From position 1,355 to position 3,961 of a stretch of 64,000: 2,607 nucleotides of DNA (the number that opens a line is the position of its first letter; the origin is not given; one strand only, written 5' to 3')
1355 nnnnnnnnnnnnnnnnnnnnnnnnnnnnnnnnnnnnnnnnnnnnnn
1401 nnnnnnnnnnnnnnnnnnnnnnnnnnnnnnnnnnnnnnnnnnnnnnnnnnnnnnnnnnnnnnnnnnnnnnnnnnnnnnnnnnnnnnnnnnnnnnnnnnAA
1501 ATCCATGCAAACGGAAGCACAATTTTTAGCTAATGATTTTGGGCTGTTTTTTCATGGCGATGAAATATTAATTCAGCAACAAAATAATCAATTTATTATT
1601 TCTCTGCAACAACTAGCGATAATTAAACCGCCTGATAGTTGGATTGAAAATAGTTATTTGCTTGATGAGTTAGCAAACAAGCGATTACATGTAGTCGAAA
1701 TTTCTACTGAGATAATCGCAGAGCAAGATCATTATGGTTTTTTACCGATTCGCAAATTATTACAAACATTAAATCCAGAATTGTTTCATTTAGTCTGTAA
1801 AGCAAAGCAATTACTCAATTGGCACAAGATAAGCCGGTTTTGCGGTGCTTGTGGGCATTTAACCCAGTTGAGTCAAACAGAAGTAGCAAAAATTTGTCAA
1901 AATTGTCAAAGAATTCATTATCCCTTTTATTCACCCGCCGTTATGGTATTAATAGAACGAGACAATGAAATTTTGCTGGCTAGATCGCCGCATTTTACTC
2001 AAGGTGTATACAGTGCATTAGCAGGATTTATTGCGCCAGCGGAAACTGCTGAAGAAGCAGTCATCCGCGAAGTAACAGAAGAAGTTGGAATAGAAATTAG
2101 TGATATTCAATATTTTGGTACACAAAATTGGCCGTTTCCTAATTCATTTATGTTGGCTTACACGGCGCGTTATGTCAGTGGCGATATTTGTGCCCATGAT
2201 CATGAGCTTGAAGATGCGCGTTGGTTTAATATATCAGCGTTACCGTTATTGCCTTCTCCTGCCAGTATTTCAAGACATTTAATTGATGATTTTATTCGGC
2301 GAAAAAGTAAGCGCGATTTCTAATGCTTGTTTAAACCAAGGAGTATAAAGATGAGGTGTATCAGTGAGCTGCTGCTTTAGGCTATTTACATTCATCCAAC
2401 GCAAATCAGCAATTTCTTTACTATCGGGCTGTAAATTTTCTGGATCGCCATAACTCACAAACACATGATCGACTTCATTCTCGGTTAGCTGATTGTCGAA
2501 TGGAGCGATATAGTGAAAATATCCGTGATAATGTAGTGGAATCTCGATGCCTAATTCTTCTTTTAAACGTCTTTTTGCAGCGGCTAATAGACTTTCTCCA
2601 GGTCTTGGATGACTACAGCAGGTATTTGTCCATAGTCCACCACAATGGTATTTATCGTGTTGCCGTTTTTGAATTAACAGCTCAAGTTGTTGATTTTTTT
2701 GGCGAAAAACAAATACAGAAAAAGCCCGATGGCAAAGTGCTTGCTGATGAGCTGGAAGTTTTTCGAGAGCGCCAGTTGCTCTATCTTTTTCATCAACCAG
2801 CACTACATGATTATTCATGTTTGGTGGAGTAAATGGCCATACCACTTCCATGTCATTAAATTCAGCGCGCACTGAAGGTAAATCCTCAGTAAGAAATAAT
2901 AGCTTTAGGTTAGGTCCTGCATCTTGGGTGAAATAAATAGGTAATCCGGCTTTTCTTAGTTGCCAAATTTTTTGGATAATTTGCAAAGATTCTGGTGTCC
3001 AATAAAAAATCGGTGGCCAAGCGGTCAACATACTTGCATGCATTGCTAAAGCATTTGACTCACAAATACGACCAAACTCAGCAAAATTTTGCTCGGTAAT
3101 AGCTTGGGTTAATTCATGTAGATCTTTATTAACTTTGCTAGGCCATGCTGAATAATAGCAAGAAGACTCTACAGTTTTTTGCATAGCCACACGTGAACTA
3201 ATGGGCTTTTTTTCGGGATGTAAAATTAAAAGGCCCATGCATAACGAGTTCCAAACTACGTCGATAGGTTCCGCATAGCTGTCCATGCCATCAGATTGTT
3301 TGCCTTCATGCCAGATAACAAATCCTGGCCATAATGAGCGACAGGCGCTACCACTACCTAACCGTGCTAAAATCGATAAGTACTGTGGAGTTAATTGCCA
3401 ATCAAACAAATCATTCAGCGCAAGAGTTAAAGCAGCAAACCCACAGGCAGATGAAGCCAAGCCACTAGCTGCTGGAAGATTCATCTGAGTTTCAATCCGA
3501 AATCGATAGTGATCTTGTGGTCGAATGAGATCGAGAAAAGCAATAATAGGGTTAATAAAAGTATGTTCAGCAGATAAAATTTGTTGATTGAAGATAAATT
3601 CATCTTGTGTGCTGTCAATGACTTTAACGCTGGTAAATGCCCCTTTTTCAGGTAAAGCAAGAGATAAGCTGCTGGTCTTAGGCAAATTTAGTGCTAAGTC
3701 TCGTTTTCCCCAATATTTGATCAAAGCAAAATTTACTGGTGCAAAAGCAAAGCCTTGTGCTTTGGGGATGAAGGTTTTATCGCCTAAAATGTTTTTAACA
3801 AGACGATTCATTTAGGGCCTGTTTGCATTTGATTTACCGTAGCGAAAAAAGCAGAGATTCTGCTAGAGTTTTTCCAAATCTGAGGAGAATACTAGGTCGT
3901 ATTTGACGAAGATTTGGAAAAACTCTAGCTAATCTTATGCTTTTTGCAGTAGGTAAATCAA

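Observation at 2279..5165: Eukaryote-flavoured isoprenoid module: MVD-IDI gene fusion plus a eukaryote-type FPP synthase, each bracketed by copies of the same MITE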

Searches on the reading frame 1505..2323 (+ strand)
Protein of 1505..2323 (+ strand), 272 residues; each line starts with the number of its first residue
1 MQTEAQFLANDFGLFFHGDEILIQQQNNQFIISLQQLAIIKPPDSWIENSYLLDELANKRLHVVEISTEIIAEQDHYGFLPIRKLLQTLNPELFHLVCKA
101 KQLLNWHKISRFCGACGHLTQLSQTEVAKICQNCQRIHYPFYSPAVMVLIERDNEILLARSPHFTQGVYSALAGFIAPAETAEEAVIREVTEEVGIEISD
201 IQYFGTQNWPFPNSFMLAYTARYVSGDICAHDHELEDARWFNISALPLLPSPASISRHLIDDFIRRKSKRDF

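Call 3: search_protein_families(library=pfam, proteins=[window:1505-2323:+])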
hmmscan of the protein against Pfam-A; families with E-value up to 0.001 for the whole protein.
window:1505-2323:+ (272 aa): 4 families
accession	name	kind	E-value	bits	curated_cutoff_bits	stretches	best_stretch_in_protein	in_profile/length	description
PF00293.34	NUDIX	-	2.5e-19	70.1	21.1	1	143-260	3-131/134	NUDIX domain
PF09297.16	Zn_ribbon_NUD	-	1.7e-08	34.5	24.8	1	110-139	3-32/32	NADH pyrophosphatase zinc ribbon domain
PF09296.17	NUDIX-like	-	4.2e-06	27.9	22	1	14-106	5-96/96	NADH pyrophosphatase-like rudimentary NUDIX domain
PF14815.12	NUDIX_4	-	0.00035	20.8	35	1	145-256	1-108/113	NUDIX domain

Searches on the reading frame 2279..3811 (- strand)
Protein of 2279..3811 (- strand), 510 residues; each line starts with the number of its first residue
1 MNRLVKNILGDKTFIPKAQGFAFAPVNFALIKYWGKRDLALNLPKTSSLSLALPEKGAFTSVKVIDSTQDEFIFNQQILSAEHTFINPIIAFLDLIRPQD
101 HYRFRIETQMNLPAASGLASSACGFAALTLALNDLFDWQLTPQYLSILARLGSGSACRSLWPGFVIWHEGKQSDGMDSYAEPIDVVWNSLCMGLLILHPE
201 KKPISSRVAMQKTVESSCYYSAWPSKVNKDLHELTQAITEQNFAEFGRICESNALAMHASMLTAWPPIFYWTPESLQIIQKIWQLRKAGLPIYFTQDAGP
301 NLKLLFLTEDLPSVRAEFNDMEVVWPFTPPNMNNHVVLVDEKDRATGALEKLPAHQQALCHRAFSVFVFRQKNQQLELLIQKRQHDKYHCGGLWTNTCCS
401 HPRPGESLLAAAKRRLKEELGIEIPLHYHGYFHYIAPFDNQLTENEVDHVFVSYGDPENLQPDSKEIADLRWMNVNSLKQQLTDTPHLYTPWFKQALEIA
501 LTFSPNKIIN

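Call 3: search_protein_families(library=pfam, proteins=[window:2279-3811:-])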
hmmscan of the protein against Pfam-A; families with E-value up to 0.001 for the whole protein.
window:2279-3811:- (510 aa): 4 families
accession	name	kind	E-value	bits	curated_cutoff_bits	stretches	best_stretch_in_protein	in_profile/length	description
PF22700.2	MVD-like_N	-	1.7e-44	151.7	27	1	24-180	1-157/157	Diphosphomevalonate decarboxylase-like N-terminal domain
PF00293.34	NUDIX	-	1.2e-21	77.5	21.1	1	361-485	3-126/134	NUDIX domain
PF18376.6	MDD_C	-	1.8e-20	74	23.2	1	195-319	4-131/186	Mevalonate 5-diphosphate decarboxylase C-terminal domain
PF00288.32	GHMP_kinases_N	-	3e-08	34.2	22.3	1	102-151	16-65/87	GHMP kinases N terminal domain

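Call 4: search_protein_families(library=ncbifam, proteins=[window:2279-3811:-])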
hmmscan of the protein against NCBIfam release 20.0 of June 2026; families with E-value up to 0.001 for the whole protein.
window:2279-3811:- (510 aa): 11 families
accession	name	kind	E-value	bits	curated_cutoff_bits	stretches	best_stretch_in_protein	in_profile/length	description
TIGR01240.1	mevDPdecarb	equivalog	2.8e-82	276.2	171.35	1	23-318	4-300/305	diphosphomevalonate decarboxylase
NF002995.0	PRK03759.1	equivalog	1.1e-45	155.6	127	1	332-496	5-168/185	isopentenyl-diphosphate Delta-isomerase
TIGR02150.1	IPP_isom_1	equivalog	1.9e-36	125.3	105.8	1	336-495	1-157/159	isopentenyl-diphosphate delta-isomerase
NF040704.1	IPP_alt_MvaD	equivalog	8.8e-31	107.2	475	1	29-323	11-302/323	phosphomevalonate decarboxylase MvaD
NF040847.1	mev_decarb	equivalog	2e-11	43.7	560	1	99-310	117-323/350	bisphosphomevalonate decarboxylase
NF011922.0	PRK15393.1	equivalog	2.4e-10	40.4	152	1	335-435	12-110/182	NUDIX hydrolase YfcD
NF041653.1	Nud_hyd_Meth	equivalog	2e-07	31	300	1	339-497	5-157/170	Nudix hydrolase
TIGR00549.1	mevalon_kin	equivalog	6.1e-06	25.9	163.05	1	81-149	63-126/276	mevalonate kinase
NF002288.1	PRK01212.1-4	equivalog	6.3e-05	22.2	194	1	96-157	71-130/303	homoserine kinase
TIGR00154.1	ispE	equivalog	0.00025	20.7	138.7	1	105-259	89-228/294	4-(cytidine 5'-diphospho)-2-C-methyl-D-erythritol kinase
NF006530.0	PRK08999.1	equivalog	0.0003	19.9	245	1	373-479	15-113/315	Nudix family hydrolase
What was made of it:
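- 2858..3745 (-): MVD (GHMP-kinase fold) domain, residues 23-318. TIGR01240 scores 276 bits against a cutoff of 171 (call 4).
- On Diphosphomevalonate decarboxylase (TIGR01240): 276.2 bits against a cutoff of 171.35, residues 23-318 (call 4).
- On Type-1 IPP isomerase (TIGR02150 / NF002995): 125.3 bits against 105.8, and 155.6 bits against 127 (call 4).
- Closest known: Prokaryotic type-I short-chain prenyl diphosphate synthases. Different: No equivalog cutoff is reached (call 4).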

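Call 8: find_homologous_proteins(query=window:2279-3811:-)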
Query window:2279-3811:- (510 aa): 4563 proteins with E <= 0.001 among 8000 candidates; the best 120 are listed.
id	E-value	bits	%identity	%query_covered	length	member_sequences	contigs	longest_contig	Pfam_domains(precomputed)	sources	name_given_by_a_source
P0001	1.6e-257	873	74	98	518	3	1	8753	PF00288.33,PF18376.7,PF00293.35,PF22700.3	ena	-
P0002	1.4e-244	831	71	98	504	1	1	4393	PF00288.33,PF18376.7,PF00293.35,PF22700.3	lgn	-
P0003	3.0e-232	790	67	98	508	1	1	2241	PF00288.33,PF18376.7,PF00293.35,PF22700.3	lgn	-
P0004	5.3e-232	789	69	98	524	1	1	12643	PF00288.33,PF18376.7,PF00293.35,PF22700.3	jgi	jgi:diphosphomevalonate decarboxylase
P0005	7.8e-228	775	66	98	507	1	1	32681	PF00288.33,PF18376.7,PF00293.35,PF22700.3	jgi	jgi:diphosphomevalonate decarboxylase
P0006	1.6e-227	774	66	98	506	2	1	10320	PF00288.33,PF18376.7,PF00293.35,PF22700.3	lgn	-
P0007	6.9e-221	752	65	98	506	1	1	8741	PF00288.33,PF18376.7,PF00293.35,PF22700.3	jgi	jgi:diphosphomevalonate decarboxylase/isopentenyl-diphosphate delta-isomerase, type 1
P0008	1.2e-219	748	64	98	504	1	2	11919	PF00288.33,PF18376.7,PF00293.35,PF22700.3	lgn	-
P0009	1.3e-213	728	98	63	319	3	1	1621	PF18376.7,PF00293.35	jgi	jgi:diphosphomevalonate decarboxylase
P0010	3.6e-195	668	59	95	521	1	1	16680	PF00288.33,PF18376.7,PF00293.35,PF22700.3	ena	-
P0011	3.5e-174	598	54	97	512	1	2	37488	PF00288.33,PF18376.7,PF00293.35,PF22700.3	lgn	-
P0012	4.1e-173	595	53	98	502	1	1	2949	PF00288.33,PF18376.7,PF00293.35,PF22700.3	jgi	jgi:diphosphomevalonate decarboxylase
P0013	4.8e-172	591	53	98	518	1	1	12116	PF00288.33,PF18376.7,PF00293.35,PF22700.3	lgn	-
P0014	3.6e-170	585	52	95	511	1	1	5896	PF00288.33,PF18376.7,PF00293.35,PF22700.3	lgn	-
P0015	1.7e-166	573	69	72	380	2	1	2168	PF00288.33,PF18376.7,PF22700.3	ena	-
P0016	3.3e-165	569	51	98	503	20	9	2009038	PF00288.33,PF18376.7,PF00293.35,PF22700.3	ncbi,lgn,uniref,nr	ncbi:diphosphomevalonate decarboxylase [Coxiella burnetii]|uniref:diphosphomevalonate decarboxylase 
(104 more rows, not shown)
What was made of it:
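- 2279..3811 (-): mvd-idi: one ORF of 510 aa encoding a fused diphosphomevalonate decarboxylase and type-1 IPP isomerase. It is 51% identical and 98% colinear with the C. burnetii protein P0016 (call 8).
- They include C. burnetii, several Coxiella endosymbionts and Zooshikella (call 8). The same fusion occurs in complete C. burnetii genomes and in more than 100 other protein clusters (call 8).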

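Call 9: find_related_loci(query=window:2279-3811:-, collection=genome_contigs, flank=10000)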
Query window:2279-3811:- (510 aa) in genome_contigs; peptide patterns used: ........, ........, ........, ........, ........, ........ (x = any residue, [..] = any of these).
18 stretches matched a pattern; 2 encode a relative of the query (tblastn E <= 1e-3); 2 distinct loci.
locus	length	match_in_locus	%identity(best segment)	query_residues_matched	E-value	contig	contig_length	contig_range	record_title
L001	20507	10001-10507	54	332-500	1e-57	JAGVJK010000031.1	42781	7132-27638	MAG: Gammaproteobacteria bacterium isolate SW_25 c_000000016005, whole genome shotgun sequence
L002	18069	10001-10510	49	334-504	1e-51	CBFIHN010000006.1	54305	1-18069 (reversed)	MAG: Gammaproteobacteria bacterium isolate Co_bin_819_indstr genome assembly, contig: Co_bin_819_indstr_c6, whole genome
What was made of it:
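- Tried and rejected: The genome_contigs scan found only distant IDI hits (call 9).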

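Call 12: find_encoding_contigs(protein=P0001, flank=10000, max_places=3)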
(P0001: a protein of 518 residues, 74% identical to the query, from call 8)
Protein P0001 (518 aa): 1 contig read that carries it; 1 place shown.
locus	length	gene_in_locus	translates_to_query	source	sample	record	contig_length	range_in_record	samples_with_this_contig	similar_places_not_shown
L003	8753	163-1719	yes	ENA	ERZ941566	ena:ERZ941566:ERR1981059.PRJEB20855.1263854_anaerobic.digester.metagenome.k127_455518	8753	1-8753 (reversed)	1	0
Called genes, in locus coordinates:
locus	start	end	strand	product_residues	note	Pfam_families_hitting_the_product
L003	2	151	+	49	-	?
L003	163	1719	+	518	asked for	PF22700:MVD-like_N, PF00288:GHMP_kinases_N (weak), PF18376:MDD_C, PF00293:NUDIX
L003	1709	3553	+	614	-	PF16177:ACAS_N, PF00501:AMP-binding, PF13193:AMP-binding_C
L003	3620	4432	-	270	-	PF09296:NUDIX-like (weak), PF00293:NUDIX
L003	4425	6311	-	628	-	PF00890:FAD_binding_2 (faint), PF01134:GIDA, PF01946:Thi4 (weak), PF07992:Pyr_redox_2 (faint), PF12831:FAD_oxidored, PF21680:GIDA_C_1st, PF13932:SAM_GIDA_C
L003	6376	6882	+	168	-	PF01327:Pep_deformylase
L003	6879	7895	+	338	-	PF00551:Formyl_trans_N, PF02911:Formyl_trans_C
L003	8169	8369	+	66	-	PF01541:GIY-YIG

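Call 13: find_encoding_contigs(protein=P0005, flank=10000, max_places=3)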
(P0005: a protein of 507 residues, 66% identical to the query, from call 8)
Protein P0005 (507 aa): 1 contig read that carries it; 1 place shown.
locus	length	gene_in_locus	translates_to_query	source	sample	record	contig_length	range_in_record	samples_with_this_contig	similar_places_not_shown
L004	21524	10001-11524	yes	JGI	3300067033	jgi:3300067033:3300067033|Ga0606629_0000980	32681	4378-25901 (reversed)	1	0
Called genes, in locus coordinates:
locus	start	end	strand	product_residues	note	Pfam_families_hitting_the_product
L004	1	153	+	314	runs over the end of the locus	PF04229:GrpB, PF00583:Acetyltransf_1, PF13508:Acetyltransf_7 (weak)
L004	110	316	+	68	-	-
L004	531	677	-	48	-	-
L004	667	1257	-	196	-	PF13238:AAA_18 (weak)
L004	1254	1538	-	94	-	-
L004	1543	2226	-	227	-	PF01636:APH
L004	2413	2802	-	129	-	PF12680:SnoaL_2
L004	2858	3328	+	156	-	PF12802:MarR_2, PF01047:MarR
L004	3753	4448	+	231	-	PF00215:OMPdecase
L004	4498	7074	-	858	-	PF00521:DNA_topoisoIV, PF03989:DNA_gyraseA_C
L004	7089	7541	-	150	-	PF00582:Usp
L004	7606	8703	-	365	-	PF02163:Peptidase_M50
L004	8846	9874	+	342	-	PF00348:polyprenyl_synt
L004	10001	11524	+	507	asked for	PF22700:MVD-like_N, PF00288:GHMP_kinases_N, PF18376:MDD_C, PF00293:NUDIX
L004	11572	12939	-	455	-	PF00089:Trypsin, PF13365:Trypsin_2, PF00595:PDZ, PF13180:PDZ_2, PF17820:PDZ_6, PF00595:PDZ (weak), PF13180:PDZ_2, PF17820:PDZ_6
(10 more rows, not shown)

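Call 14: find_encoding_contigs(protein=P0016, flank=10000, max_places=2)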
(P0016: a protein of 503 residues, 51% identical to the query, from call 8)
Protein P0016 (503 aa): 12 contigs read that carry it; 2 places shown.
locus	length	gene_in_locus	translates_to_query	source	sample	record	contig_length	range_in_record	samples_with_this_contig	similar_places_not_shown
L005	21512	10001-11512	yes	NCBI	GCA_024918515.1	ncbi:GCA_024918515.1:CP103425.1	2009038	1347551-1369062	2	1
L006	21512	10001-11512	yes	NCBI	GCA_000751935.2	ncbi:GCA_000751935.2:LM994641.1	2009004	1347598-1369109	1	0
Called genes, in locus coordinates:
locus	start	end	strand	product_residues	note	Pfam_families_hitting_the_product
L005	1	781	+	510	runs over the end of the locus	-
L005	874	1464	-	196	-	PF09419:PGP_phosphatase, PF00702:Hydrolase (faint)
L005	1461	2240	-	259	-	PF25084:LbH_EIF2B (faint), PF25087:GMPPB_C (weak), PF00132:Hexapep, PF13720:Acetyltransf_11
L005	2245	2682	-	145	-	PF22817:ApeP-like, PF07977:FabA, PF22818:ApeI-like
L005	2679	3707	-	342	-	PF25084:LbH_EIF2B (faint), PF04613:LpxD, PF00132:Hexapep, PF14602:Hexapep_2 (faint), PF21711:DCTN5 (faint), PF25087:GMPPB_C (weak), PF00132:Hexapep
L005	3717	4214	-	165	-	PF03938:OmpH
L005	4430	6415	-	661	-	PF07244:POTRA, PF08479:POTRA_2 (faint), PF07244:POTRA, PF01103:Omp85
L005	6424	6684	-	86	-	PF07244:POTRA (weak)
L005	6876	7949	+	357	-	PF00368:HMG-CoA_red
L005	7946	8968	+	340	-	PF00288:GHMP_kinases_N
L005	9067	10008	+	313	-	PF00288:GHMP_kinases_N, PF08544:GHMP_kinases_C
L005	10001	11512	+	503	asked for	PF22700:MVD-like_N, PF00288:GHMP_kinases_N, PF18376:MDD_C, PF00293:NUDIX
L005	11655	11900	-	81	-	-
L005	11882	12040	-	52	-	-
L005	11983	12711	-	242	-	-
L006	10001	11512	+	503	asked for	PF22700:MVD-like_N, PF00288:GHMP_kinases_N, PF18376:MDD_C, PF00293:NUDIX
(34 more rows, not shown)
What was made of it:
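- Closest known: Coxiella burnetii MVD/IDI fusion protein. Same: Length is similar, identity is 51% and coverage 98% (calls 8, 14).
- C. burnetii has the operon HMGR-MVK-PMK-MVD/IDI (call 14). The fusion is vertically shared with Coxiella (calls 8, 14).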

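Call 18: list_cluster_members(proteins=[window:2279-3811:-, window:3975-5018:-, window:5229-6314:+, window:1505-2323:+, window:7763-9652:+, window:20035-21363:+])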
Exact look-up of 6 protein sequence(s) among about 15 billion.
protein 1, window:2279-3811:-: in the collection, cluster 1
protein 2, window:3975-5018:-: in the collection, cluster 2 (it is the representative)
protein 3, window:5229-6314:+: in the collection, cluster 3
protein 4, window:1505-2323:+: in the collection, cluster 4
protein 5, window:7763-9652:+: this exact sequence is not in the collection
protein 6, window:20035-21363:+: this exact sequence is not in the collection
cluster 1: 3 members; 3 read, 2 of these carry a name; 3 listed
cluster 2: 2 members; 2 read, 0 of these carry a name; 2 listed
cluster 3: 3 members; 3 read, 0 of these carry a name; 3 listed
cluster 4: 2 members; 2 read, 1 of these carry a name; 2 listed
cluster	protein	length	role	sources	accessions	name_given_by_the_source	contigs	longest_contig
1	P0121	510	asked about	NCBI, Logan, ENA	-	-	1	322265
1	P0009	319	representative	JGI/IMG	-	diphosphomevalonate decarboxylase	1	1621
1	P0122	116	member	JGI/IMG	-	diphosphomevalonate decarboxylase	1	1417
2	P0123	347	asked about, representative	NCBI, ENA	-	-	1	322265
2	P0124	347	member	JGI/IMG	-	-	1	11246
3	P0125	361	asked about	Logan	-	-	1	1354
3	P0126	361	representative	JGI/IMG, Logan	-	-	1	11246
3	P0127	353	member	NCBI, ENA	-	-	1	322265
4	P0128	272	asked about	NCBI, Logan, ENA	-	-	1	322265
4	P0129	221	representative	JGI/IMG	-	NAD+ diphosphatase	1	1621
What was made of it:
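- Tried and rejected: The exact proteins sit on an unnamed 322-kb NCBI/ENA contig (call 18).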

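Call 22: find_encoding_contigs(protein=P0124, flank=6000, max_places=3)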
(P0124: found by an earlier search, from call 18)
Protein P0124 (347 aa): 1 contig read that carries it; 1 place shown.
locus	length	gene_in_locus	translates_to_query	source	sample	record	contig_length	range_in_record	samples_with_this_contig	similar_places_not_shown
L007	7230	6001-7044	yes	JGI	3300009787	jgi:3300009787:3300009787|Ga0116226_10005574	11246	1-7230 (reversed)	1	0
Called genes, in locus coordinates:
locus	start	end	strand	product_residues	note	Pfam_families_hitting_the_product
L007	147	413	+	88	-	PF06305:LapA_dom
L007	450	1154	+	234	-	PF00215:OMPdecase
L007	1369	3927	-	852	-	PF00521:DNA_topoisoIV, PF03989:DNA_gyraseA_C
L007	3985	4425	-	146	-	PF00582:Usp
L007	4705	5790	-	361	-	PF02163:Peptidase_M50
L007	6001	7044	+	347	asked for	PF00348:polyprenyl_synt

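Call 23: find_encoding_contigs(protein=P0009, flank=3000, max_places=3)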
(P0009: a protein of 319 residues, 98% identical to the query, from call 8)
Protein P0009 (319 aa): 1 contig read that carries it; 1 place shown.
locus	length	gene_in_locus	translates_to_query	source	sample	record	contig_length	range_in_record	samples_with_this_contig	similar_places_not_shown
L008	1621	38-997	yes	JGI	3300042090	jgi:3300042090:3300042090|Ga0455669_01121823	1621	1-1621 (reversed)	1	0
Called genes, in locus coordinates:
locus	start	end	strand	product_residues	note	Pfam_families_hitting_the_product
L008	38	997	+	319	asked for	PF18376:MDD_C, PF00293:NUDIX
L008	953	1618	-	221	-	PF09296:NUDIX-like (weak), PF09297:Zn_ribbon_NUD, PF00293:NUDIX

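Call 30: search_solved_structures(query=window:2279-3811:-, max_evalue=0.00001)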
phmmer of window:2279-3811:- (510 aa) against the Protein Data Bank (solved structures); distinct sequences matched with E-value up to 0.00001: 31.
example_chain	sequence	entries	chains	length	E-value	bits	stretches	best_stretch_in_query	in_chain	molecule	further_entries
5v2l_A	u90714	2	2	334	1.8e-60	208.2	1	19-316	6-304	Mevalonate diphosphate decarboxylase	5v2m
6e2s_A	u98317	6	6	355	1.8e-60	208.1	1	19-316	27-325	Mevalonate diphosphate decarboxylase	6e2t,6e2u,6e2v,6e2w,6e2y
2hk2_A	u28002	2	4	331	2.2e-55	191.4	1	20-307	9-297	Diphosphomevalonate decarboxylase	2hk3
3qt5_A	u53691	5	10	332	1.9e-53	185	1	19-318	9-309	Mevalonate diphosphate decarboxylase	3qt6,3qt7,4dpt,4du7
3qt8_A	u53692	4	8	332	5.1e-53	183.6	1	19-318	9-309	Mevalonate diphosphate decarboxylase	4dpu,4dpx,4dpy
4dpw_A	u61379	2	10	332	2.5e-52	181.3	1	19-318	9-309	Mevalonate diphosphate decarboxylase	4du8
2gs8_A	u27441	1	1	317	2.7e-51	177.9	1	26-314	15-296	mevalonate pyrophosphate decarboxylase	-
5gmd_A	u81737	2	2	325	4e-47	164.1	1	23-309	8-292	Diphosphomevalonate decarboxylase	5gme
4z7c_A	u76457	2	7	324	4.1e-47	164.1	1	23-309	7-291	Diphosphomevalonate decarboxylase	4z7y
6n0z_A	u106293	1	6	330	3e-46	161.2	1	19-309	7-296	Diphosphomevalonate decarboxylase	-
6xr5_A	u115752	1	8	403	7.3e-46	160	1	101-315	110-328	Diphosphomevalonate decarboxylase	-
6n0x_A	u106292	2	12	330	7.4e-45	156.7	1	19-309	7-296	Diphosphomevalonate decarboxylase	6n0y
1fi4_A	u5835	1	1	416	3.5e-42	147.8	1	23-310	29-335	MEVALONATE 5-DIPHOSPHATE DECARBOXYLASE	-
3f0n_A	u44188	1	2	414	4.9e-42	147.3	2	101-311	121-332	MEVALONATE PYROPHOSPHATE DECARBOXYLASE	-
3d4j_A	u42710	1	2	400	7.6e-39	136.8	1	105-338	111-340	Diphosphomevalonate decarboxylase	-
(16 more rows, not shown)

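Call 61: search_protein_representatives(protein=window:2279-3811:-)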
Query: 510 residues. Proteins with E-value up to 0.001 (for the whole library): 8470; up to 1e-10: 3993; up to 1e-30: 931. The best 150 are listed.
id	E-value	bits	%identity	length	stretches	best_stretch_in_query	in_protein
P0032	2.5e-157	541.0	51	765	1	16-501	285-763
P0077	7.7e-146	503.1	52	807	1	22-500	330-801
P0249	2.9e-138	478.1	46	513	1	17-495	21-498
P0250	8.6e-135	466.6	47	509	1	4-501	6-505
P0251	9.8e-130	449.9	46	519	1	17-499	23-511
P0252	5.2e-122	424.4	46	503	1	19-498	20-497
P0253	7.4e-119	414.1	43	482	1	13-501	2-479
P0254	1.3e-111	390.1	45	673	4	184-353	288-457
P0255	3.4e-111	388.8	43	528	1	9-497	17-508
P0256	1.1e-105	370.6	45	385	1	118-499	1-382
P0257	1.4e-103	363.6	53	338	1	15-324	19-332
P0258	1.0e-100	354.2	51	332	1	6-328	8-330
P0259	1.0e-99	350.9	42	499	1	5-497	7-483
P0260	4.2e-98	345.6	41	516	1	19-497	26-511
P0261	9.6e-98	344.4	54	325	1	19-325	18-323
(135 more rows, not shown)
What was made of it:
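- At 50% clustering about ten full-length fusion representatives exist (call 61).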
